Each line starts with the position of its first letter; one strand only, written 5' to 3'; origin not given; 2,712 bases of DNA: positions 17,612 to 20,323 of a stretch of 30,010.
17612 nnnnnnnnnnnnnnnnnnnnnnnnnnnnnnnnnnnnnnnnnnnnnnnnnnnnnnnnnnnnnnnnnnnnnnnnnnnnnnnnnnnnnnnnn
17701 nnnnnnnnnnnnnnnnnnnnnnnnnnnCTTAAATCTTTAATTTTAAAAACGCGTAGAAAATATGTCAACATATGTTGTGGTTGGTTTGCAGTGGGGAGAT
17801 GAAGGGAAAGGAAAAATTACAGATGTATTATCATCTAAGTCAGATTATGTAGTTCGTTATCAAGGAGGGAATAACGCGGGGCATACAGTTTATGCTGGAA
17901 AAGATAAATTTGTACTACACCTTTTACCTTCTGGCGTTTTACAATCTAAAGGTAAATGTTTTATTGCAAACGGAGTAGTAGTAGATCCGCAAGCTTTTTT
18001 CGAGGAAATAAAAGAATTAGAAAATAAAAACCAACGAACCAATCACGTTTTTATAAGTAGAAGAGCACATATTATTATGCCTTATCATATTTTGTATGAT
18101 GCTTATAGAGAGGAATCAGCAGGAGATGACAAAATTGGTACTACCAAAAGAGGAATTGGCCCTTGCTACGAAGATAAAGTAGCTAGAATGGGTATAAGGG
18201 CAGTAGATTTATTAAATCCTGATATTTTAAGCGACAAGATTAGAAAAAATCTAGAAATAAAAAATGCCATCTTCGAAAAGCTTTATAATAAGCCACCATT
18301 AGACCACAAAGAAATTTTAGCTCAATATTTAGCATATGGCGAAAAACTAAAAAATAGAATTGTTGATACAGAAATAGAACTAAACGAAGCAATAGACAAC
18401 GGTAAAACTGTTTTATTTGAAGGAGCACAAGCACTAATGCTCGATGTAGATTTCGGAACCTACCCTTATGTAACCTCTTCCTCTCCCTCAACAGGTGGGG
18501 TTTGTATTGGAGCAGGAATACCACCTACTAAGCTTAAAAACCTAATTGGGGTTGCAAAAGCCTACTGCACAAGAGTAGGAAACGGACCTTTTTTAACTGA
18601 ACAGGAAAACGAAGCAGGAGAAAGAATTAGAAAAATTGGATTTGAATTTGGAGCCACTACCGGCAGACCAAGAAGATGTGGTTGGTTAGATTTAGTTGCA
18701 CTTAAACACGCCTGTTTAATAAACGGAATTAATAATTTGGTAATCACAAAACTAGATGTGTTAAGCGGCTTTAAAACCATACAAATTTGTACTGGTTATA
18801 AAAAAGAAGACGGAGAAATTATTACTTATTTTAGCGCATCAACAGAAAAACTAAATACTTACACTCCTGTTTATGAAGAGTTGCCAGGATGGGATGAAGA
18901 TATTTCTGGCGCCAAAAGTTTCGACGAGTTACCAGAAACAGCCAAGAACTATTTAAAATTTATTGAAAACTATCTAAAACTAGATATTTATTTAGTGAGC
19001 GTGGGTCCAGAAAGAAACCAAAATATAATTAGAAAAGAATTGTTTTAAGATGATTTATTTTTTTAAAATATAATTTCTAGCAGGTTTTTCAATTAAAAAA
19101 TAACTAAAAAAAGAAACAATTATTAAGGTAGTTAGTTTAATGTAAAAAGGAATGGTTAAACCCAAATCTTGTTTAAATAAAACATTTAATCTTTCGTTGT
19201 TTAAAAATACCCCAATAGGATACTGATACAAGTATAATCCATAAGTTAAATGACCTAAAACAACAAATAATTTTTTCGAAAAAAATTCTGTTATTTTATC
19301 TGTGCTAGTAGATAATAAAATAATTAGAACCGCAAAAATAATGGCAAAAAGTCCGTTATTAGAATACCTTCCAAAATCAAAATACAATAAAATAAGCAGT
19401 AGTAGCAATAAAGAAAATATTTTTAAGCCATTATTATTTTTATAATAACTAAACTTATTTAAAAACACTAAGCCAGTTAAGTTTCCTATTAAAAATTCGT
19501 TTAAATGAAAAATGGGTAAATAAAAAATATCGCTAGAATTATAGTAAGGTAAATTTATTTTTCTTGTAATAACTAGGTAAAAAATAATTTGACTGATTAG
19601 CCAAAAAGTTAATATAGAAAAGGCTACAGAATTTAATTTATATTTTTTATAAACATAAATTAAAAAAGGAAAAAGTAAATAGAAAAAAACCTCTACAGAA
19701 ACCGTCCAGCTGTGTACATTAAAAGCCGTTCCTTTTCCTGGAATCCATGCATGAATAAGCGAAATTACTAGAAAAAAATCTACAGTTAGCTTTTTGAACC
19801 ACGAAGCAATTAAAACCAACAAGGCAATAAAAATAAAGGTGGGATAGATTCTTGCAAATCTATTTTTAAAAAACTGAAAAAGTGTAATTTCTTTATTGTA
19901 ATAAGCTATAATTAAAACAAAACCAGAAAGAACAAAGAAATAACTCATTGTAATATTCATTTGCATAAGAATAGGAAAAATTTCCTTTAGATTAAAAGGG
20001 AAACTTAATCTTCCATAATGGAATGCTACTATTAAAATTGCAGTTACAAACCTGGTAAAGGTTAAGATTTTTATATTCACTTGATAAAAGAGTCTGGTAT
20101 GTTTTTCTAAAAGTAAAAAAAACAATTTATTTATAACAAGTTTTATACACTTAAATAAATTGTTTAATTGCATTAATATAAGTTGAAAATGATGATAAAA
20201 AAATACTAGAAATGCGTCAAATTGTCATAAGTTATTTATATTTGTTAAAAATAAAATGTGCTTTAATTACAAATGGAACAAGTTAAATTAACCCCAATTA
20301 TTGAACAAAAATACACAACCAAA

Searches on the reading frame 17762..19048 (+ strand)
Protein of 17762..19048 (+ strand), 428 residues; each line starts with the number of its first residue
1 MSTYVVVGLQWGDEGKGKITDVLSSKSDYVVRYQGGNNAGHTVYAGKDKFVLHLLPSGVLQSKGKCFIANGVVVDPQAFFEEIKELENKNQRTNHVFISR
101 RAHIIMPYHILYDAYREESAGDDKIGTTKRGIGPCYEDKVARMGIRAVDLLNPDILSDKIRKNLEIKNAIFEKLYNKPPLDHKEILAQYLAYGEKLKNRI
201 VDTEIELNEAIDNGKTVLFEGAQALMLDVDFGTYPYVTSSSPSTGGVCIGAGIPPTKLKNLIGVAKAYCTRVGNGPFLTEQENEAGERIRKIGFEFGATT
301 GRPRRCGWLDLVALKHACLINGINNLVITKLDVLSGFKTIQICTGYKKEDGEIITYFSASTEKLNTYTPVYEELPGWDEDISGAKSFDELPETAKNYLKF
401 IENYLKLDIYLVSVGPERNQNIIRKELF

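Call 32: search_protein_families(library=pfam, proteins=[window:17762-19048:+], max_evalue=0.00001)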
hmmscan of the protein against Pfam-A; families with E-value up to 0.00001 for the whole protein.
window:17762-19048:+ (428 aa): 1 family
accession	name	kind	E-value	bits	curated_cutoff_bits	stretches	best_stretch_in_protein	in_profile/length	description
PF00709.27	Adenylsucc_synt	-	6.1e-185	615.3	27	1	5-422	1-416/416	Adenylosuccinate synthetase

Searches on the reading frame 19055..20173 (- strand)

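Call 32: search_protein_families(library=pfam, proteins=[window:19055-20173:-], max_evalue=0.00001)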
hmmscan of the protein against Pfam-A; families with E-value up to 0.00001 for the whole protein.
window:19055-20173:- (372 aa): 1 family
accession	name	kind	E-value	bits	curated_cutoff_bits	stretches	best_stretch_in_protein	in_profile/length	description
PF01757.29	Acyl_transf_3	-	5.9e-22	78.6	31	1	37-350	4-319/326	Acyltransferase domain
